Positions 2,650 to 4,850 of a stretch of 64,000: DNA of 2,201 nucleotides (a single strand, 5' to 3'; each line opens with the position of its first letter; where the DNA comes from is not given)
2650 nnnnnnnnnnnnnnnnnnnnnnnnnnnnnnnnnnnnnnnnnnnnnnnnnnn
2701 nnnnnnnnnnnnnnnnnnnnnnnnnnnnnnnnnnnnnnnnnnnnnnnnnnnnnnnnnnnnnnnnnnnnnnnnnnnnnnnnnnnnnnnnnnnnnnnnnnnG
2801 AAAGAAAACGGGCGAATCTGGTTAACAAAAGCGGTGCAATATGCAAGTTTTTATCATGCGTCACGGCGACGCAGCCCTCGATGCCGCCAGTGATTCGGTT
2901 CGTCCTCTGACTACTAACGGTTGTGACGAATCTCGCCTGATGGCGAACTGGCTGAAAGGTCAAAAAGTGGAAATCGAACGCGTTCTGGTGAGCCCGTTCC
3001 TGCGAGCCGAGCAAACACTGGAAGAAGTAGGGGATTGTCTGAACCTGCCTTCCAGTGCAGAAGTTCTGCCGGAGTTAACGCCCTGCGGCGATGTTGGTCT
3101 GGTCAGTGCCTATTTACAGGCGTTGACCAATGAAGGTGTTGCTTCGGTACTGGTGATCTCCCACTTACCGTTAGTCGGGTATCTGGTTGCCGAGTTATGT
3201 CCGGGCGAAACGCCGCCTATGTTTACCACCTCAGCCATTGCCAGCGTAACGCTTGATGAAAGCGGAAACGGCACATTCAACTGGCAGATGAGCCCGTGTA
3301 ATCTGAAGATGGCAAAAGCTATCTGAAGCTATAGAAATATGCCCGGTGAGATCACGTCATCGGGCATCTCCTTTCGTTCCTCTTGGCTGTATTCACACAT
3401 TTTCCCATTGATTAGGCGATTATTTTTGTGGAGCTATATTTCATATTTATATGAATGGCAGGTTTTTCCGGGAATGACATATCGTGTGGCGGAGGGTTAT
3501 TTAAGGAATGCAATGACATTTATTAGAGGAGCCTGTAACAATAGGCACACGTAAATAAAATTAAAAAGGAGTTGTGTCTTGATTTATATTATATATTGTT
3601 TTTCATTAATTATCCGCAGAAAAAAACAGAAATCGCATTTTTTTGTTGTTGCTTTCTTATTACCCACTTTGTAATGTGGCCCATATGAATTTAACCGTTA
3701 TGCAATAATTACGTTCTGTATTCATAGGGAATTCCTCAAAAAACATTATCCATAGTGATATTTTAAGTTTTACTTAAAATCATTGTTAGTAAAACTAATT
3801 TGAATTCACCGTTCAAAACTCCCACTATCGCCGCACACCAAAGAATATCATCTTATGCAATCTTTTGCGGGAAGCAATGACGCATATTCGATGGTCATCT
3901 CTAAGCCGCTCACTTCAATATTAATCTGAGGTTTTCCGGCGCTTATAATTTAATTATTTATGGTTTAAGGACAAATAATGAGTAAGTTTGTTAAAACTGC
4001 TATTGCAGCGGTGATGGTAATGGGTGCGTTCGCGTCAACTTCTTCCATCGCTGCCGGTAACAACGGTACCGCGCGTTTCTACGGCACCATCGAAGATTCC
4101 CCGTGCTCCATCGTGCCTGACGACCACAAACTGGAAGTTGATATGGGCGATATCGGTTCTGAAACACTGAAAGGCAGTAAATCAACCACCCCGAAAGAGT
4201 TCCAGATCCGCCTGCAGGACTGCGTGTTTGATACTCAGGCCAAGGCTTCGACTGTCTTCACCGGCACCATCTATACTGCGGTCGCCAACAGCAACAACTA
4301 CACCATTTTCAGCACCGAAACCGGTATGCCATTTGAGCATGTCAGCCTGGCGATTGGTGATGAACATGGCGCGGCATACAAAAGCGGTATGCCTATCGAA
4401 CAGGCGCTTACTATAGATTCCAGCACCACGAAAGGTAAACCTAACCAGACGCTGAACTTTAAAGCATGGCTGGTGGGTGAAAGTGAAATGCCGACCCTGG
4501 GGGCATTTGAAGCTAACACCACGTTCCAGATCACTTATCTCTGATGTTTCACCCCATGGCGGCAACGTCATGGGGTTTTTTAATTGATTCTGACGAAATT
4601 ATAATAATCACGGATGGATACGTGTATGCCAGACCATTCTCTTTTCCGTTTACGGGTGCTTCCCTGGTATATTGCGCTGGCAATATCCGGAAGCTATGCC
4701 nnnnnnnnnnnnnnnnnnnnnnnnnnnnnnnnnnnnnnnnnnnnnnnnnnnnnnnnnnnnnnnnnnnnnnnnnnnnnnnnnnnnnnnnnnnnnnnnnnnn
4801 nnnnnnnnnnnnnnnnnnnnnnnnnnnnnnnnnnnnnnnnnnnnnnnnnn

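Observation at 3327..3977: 650-bp AT-rich region upstream of the fimbrial operon, with a short perfect inverted repeat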

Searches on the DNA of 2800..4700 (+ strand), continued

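Call 57: search_dna_similar(query=L005:248-918:+, collection=ecoli_genomes, mode=near, max_rows=8, rows=spread)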
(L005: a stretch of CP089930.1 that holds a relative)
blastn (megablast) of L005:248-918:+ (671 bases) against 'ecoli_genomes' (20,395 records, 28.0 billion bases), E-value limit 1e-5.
Records with a match: 582; places in all: 582; records where one place covers at least 80% of the query: 1.
Genomes with a match: 582 of 5426; with a place that covers at least 80% of the query: 1. Places per genome that has any: lowest 1, median 1, highest 1. On chromosomes: 582 places; on plasmids: 0.
Best place of each record, by identity: 90-95% 1; 60-80% 581.
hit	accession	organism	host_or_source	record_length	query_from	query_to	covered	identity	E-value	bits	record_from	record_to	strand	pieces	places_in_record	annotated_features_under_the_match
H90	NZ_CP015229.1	Escherichia coli strain 06-00048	alfalfa sprout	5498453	1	671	100%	93.9%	0e+0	1013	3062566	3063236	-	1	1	none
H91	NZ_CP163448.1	Escherichia coli O102:H6 strain M2021_10044824_1_E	pork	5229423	440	671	35%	79.5%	4e-36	161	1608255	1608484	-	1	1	none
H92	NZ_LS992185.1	Escherichia coli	-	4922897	440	671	35%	79.5%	4e-36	161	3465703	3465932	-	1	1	none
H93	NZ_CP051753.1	Escherichia coli strain SCU-102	Homo sapiens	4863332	440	671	35%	77.9%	2e-29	139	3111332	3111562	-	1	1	none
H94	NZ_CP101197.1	Escherichia coli strain EC21Z-151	Homo sapiens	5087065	466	671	31%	79.8%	1e-31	147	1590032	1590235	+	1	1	none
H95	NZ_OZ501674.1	Escherichia coli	Homo sapiens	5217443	466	671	31%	79.8%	1e-31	147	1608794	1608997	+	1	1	none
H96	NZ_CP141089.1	Escherichia coli strain KE47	Homo sapiens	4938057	466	671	31%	79.3%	5e-30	141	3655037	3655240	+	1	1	none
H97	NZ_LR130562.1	Escherichia coli strain MS14384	Homo sapiens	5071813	466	671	31%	77.5%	2e-23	119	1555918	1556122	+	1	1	none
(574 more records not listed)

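Call 58: search_dna_similar(query=L004:3381-4000:+, collection=ecoli_genomes, mode=near, max_rows=8, rows=spread)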
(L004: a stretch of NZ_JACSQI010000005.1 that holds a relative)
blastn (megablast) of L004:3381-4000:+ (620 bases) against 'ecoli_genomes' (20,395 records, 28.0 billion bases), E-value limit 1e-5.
Records with a match: 2554; places in all: 2555; records where one place covers at least 80% of the query: 0.
Genomes with a match: 2554 of 5426; with a place that covers at least 80% of the query: 0. Places per genome that has any: lowest 1, median 1, highest 2. On chromosomes: 2555 places; on plasmids: 0.
Best place of each record, by identity: >=99% 398; 95-99% 35; 90-95% 17; 80-90% 2029; 60-80% 75.
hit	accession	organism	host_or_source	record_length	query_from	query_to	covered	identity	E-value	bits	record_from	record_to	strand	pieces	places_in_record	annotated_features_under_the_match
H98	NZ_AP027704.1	Escherichia coli strain PSS-13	Homo sapiens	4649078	395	620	36%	81.2%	2e-39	172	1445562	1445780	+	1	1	none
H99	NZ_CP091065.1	Escherichia coli strain DOC14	Spontaneous mutation of the Escherichia ...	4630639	395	620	36%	80.7%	7e-38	167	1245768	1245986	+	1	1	none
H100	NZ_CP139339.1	Escherichia coli strain YZ22MPE6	pork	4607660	395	620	36%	80.7%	7e-38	167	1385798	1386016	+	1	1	none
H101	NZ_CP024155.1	Escherichia coli strain 14EC047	clinical patient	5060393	395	620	36%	80.3%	3e-37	165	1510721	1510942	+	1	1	none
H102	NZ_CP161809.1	Escherichia coli strain YF-1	manure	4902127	395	620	36%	80.3%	3e-37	165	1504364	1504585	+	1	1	none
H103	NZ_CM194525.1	Escherichia coli strain 361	Homo sapiens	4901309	395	620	36%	80.3%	3e-37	165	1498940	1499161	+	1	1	none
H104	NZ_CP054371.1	Escherichia coli strain SCU-316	Homo sapiens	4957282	453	620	27%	99.4%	1e-79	305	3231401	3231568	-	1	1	none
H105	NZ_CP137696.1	Escherichia coli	missing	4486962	556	620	10%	96.9%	4e-20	108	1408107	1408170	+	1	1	none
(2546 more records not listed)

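Call 59: search_dna_similar(query=window:3400-4544:+, collection=plasmids, mode=distant, max_rows=8)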
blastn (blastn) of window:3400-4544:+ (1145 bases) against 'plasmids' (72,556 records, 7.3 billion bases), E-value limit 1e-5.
Records with a match: 5; places in all: 5; records where one place covers at least 80% of the query: 0.
Best place of each record, by identity: 60-80% 5.
By first word of the organism name: Escherichia 5.
By predicted mobility (MOB-suite, as given by PLSDB): non-mobilizable 5.
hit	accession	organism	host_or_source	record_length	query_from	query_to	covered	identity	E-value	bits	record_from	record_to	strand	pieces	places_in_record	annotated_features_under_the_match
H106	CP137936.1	Escherichia coli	Homo sapiens,other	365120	544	1141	52%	75.0%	4e-107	397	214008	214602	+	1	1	yfcV: fimbrial protein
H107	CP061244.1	Escherichia coli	Homo sapiens,cell culture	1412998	550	1141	52%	74.0%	2e-98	368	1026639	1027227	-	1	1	type 1 fimbrial protein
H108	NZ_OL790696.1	Escherichia coli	-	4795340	550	1141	52%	73.9%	3e-97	363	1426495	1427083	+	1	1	none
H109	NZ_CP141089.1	Escherichia coli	Homo sapiens,Infected Human Urine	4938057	542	1143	34%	75.8%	1e-51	287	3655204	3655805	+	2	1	none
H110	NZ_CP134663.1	Escherichia coli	Larus michahellis,bacteria,cloaca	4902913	542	1143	34%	75.7%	4e-50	287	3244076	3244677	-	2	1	none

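Call 62: get_annotated_region(hit=H91, flank=700)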
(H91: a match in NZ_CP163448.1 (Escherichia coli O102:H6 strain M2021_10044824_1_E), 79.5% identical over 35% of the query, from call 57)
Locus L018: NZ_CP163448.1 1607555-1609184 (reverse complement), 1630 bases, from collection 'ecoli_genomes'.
description: Escherichia coli O102:H6 strain M2021_10044824_1_E chromosome, complete genome
organism: Escherichia coli O102:H6 strain M2021_10044824_1_E (NCBI taxid 3065859)
replicon: chromosome; assembly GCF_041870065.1
host: -; source: pork; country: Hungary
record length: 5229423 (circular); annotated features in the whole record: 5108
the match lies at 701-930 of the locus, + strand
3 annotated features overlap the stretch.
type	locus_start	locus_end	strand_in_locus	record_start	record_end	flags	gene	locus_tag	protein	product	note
CDS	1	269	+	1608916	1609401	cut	sixA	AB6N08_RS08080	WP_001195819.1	phosphohistidine phosphatase SixA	-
CDS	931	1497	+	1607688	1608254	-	-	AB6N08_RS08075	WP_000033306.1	fimbrial protein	-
CDS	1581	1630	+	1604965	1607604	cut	-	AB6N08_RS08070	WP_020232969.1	fimbrial biogenesis outer membrane usher protein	-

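Call 63: get_annotated_region(hit=H94, flank=700)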
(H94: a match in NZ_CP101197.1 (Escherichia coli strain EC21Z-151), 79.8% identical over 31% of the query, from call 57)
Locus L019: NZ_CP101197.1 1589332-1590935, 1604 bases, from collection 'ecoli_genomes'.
description: Escherichia coli strain EC21Z-151 chromosome, complete genome
organism: Escherichia coli strain EC21Z-151 (NCBI taxid 562)
replicon: chromosome; assembly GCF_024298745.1
host: Homo sapiens; source: -; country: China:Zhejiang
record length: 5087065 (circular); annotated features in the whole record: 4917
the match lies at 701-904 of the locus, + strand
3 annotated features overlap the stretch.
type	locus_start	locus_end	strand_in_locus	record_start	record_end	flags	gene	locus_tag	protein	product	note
CDS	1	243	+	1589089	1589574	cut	sixA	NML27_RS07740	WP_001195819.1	phosphohistidine phosphatase SixA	-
CDS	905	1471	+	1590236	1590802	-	-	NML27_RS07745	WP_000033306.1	fimbrial protein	-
CDS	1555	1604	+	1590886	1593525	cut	-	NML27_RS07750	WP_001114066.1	fimbrial biogenesis outer membrane usher protein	-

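Call 64: get_annotated_region(hit=H98, flank=700)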
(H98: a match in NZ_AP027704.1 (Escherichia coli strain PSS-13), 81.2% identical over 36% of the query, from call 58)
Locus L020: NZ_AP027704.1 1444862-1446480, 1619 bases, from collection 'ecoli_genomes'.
description: Escherichia coli strain PSS-13 chromosome, complete genome
organism: Escherichia coli strain PSS-13 (NCBI taxid 562)
replicon: chromosome; assembly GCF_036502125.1
host: Homo sapiens; source: feces; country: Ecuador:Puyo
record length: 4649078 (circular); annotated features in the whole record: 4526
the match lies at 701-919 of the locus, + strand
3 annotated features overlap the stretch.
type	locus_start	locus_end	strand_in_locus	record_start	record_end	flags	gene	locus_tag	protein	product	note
CDS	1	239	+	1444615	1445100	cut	sixA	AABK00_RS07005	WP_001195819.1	phosphohistidine phosphatase SixA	-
CDS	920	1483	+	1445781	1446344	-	yfcV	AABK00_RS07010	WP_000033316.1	fimbrial protein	-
CDS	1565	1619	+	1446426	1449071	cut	yfcU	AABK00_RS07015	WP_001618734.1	fimbrial usher protein YfcU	-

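Call 65: get_annotated_region(hit=H104, flank=700)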
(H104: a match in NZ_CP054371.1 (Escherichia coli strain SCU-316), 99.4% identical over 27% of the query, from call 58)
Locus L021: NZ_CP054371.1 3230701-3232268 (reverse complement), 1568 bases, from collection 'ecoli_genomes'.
description: Escherichia coli strain SCU-316 chromosome, complete genome
organism: Escherichia coli strain SCU-316 (NCBI taxid 562)
replicon: chromosome; assembly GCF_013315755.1
host: Homo sapiens; source: rectal swab from healthy college student; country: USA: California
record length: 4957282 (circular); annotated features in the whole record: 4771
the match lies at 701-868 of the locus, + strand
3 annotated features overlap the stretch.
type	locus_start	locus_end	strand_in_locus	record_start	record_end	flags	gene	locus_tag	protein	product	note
CDS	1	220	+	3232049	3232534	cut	sixA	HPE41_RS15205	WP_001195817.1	phosphohistidine phosphatase SixA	-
CDS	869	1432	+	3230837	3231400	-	yfcV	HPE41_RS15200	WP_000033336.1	fimbrial protein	-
CDS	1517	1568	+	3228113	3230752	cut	-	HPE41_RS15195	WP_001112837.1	fimbrial biogenesis outer membrane usher protein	-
